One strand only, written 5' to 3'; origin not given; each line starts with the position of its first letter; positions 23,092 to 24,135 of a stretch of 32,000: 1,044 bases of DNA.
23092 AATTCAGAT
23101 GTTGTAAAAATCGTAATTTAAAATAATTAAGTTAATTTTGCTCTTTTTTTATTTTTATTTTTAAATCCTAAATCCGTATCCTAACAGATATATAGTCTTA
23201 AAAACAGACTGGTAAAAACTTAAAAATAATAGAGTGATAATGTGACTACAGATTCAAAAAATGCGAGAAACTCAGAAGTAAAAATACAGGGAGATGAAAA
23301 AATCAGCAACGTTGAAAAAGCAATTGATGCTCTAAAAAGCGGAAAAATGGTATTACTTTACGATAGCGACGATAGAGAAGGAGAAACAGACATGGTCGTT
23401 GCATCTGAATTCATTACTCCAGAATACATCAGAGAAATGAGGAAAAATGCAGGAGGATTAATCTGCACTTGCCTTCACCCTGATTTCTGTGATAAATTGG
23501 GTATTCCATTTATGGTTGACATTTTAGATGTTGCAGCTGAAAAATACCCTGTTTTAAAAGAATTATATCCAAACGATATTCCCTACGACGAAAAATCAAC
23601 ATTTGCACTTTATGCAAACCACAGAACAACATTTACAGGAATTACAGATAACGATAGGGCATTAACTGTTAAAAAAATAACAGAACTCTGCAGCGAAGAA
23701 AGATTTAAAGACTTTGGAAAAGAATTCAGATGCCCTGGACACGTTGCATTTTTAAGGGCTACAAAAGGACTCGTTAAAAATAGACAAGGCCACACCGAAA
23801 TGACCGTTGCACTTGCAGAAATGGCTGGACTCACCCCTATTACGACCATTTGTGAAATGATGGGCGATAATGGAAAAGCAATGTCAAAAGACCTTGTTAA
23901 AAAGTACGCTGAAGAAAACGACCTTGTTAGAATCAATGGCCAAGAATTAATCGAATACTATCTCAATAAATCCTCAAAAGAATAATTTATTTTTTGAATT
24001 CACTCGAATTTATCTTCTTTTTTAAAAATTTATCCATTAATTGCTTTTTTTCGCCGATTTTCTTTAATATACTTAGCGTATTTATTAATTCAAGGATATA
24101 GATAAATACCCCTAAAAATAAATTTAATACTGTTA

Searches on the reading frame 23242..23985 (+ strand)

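Call 7: search_protein_families(library=pfam, proteins=[window:23242-23985:+], max_evalue=0.01)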
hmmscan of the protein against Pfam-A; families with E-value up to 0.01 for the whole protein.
window:23242-23985:+ (247 aa): 1 family
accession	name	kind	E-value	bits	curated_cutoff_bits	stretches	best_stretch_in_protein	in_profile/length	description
PF00926.24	DHBP_synthase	-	1.3e-60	204.6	26.4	1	25-239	1-191/191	3,4-dihydroxy-2-butanone 4-phosphate synthase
